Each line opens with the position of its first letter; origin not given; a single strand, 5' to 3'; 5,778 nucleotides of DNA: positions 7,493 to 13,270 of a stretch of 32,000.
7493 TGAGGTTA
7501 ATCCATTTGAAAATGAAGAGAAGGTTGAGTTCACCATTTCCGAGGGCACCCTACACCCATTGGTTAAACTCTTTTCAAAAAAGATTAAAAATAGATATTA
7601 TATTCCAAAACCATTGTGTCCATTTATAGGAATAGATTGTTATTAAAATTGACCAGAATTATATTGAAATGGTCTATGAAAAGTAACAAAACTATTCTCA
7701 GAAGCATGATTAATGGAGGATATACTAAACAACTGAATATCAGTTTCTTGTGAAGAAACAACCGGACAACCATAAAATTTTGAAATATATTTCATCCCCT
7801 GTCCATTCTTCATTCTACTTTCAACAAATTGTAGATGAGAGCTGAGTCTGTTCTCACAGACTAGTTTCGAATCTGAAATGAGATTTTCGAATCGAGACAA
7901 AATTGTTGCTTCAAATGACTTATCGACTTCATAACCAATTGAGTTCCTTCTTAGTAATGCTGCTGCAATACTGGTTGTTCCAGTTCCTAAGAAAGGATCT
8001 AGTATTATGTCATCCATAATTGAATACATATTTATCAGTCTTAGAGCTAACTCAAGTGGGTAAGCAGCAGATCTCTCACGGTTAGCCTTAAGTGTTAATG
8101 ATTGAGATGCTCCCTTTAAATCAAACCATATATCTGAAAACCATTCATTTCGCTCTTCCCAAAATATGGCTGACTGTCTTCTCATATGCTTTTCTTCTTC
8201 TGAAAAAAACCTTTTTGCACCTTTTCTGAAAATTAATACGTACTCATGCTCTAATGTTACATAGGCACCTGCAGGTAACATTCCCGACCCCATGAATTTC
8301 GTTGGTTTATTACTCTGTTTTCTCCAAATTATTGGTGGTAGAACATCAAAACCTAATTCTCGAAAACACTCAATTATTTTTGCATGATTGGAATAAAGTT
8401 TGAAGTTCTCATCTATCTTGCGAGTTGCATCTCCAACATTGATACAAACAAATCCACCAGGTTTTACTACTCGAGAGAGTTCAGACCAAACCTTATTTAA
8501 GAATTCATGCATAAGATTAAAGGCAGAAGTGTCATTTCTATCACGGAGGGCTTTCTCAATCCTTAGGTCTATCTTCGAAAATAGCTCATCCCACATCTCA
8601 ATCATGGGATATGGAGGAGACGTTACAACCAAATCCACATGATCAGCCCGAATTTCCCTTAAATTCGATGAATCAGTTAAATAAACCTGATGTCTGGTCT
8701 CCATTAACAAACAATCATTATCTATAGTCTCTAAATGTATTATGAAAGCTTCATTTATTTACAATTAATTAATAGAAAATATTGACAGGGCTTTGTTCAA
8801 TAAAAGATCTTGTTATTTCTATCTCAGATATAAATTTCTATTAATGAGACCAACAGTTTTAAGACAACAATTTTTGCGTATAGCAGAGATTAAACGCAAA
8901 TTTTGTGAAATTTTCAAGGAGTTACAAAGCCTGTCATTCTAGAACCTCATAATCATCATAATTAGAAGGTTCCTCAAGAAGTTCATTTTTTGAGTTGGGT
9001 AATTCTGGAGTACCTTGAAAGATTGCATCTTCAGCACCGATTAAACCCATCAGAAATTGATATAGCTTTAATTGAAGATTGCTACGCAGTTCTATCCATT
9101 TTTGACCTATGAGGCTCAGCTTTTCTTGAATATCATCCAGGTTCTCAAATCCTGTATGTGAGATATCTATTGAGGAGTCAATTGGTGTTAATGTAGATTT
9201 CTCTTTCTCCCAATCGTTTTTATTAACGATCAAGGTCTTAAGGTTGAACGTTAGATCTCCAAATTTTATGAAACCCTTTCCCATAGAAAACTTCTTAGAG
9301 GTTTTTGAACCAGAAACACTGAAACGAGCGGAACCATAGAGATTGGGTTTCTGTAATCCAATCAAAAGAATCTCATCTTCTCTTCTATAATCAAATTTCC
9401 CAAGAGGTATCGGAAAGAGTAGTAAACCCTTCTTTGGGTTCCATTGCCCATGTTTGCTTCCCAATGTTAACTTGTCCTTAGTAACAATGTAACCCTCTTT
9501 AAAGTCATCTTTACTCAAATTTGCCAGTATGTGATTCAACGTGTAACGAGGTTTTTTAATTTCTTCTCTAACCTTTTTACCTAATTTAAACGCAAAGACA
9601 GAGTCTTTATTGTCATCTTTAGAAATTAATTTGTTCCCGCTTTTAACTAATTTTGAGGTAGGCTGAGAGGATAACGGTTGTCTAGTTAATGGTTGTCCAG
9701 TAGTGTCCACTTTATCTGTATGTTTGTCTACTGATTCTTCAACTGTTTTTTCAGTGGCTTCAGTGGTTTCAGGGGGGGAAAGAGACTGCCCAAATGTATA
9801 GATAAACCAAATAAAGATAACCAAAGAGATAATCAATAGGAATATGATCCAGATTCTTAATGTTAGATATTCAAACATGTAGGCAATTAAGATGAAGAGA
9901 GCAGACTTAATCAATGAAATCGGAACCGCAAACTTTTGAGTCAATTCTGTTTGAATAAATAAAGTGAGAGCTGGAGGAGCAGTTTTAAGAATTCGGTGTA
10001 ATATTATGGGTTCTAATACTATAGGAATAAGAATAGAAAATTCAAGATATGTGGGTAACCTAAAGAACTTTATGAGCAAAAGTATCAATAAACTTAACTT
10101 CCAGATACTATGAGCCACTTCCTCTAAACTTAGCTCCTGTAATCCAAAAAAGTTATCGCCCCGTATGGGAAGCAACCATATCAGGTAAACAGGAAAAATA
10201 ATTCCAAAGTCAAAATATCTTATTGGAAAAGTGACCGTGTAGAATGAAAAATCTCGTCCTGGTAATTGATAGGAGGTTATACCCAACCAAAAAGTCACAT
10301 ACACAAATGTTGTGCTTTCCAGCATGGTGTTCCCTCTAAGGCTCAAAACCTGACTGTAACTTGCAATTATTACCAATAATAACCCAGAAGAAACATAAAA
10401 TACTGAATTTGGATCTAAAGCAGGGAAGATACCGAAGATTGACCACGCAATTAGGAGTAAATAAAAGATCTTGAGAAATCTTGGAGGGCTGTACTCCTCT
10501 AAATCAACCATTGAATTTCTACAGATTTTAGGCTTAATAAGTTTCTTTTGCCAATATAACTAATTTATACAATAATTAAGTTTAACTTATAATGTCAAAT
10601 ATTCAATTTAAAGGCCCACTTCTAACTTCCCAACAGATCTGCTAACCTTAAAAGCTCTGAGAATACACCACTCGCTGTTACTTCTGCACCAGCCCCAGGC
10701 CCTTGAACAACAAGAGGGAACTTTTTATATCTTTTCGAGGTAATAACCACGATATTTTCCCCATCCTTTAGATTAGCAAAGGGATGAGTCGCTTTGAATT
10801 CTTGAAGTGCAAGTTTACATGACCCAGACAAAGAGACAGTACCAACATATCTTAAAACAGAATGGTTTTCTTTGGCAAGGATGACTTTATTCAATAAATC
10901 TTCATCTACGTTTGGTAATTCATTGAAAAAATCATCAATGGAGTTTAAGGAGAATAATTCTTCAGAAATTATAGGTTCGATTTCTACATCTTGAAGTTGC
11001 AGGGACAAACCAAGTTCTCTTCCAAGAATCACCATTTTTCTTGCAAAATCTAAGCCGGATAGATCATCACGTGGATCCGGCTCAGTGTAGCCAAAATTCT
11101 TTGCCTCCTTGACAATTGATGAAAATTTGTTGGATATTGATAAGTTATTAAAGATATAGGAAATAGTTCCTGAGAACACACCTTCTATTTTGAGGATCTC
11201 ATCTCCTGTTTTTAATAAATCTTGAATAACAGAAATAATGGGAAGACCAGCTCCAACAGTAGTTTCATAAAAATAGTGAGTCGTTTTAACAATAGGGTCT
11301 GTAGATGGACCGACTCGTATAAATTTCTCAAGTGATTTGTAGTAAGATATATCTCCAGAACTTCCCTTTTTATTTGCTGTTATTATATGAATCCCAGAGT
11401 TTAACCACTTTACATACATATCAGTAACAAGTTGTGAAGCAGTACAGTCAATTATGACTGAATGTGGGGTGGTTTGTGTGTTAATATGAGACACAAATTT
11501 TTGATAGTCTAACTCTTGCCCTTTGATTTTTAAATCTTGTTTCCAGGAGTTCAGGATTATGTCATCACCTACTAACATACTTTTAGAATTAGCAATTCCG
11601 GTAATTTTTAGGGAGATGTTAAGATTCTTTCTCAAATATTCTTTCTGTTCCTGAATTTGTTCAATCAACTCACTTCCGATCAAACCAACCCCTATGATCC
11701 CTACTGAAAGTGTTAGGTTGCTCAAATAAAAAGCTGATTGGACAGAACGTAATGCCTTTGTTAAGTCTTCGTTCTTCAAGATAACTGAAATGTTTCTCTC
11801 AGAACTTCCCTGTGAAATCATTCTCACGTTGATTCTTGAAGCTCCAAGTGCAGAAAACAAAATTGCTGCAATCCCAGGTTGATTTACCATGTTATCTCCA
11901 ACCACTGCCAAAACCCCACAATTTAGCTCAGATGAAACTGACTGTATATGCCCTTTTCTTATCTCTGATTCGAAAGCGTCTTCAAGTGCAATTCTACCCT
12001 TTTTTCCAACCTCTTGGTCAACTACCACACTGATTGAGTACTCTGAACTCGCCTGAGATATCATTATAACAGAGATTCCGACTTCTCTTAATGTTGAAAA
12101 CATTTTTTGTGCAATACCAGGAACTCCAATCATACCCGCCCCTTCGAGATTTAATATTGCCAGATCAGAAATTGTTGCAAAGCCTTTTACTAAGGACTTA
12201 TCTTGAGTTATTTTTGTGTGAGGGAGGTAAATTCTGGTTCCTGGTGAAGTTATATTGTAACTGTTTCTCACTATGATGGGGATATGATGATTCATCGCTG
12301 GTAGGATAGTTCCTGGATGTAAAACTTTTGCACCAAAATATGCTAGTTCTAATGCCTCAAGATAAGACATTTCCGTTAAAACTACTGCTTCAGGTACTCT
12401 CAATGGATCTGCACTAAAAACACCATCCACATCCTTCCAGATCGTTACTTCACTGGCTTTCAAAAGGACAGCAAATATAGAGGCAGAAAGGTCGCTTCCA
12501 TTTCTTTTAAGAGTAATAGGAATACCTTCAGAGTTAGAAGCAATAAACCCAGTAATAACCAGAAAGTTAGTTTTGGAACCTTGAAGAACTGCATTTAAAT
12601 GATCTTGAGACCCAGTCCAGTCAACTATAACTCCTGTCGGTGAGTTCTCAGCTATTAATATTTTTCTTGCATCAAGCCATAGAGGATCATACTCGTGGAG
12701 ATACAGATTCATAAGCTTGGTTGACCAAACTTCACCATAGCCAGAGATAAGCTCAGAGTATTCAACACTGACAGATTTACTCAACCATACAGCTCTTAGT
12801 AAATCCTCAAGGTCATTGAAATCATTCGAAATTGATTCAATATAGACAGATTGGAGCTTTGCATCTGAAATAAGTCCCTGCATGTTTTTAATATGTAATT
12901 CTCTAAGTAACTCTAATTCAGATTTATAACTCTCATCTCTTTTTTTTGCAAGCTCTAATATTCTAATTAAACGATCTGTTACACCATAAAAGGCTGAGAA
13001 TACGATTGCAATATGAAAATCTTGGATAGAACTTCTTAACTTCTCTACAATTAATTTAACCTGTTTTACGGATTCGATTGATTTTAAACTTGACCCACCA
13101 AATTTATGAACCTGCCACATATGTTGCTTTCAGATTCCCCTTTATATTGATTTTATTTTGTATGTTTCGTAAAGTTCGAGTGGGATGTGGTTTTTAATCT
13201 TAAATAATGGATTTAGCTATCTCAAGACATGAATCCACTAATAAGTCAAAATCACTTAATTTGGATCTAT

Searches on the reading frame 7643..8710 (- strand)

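Call 10: search_protein_families(library=pfam, proteins=[window:7643-8710:-], max_evalue=0.001)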
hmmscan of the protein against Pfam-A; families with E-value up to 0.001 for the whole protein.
window:7643-8710:- (355 aa): 2 families
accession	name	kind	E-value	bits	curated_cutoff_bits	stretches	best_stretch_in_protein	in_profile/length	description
PF01555.25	N6_N4_Mtase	-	3e-43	148.8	26.7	1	25-268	1-217/221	DNA methylase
PF01170.24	UPF0020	-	7.3e-06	26.2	22.3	0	233-270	29-65/197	RMKL-like, methyltransferase domain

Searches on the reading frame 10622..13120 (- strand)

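Call 10: search_protein_families(library=pfam, proteins=[window:10622-13120:-], max_evalue=0.001)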
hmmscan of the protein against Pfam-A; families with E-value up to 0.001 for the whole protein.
window:10622-13120:- (832 aa): 6 families
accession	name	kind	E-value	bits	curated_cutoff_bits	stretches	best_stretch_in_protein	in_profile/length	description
PF00742.24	Homoserine_dh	-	6e-49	166.6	22.9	1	627-824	1-173/173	Homoserine dehydrogenase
PF22468.2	ACT_9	-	2.1e-43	146.3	27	2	405-464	2-61/61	ACT domain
PF00696.33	AA_kinase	-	8.3e-38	130.9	24.9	1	1-286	1-234/234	Amino acid kinase family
PF13840.12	ACT_7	-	4.3e-19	68.6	27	2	397-458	2-61/65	ACT domain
PF03447.22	NAD_binding_3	-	3.8e-17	63.5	24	1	477-598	1-103/116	Homoserine dehydrogenase, NAD binding domain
PF01842.31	ACT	-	1.1e-12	47.9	27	2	410-452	6-52/66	ACT domain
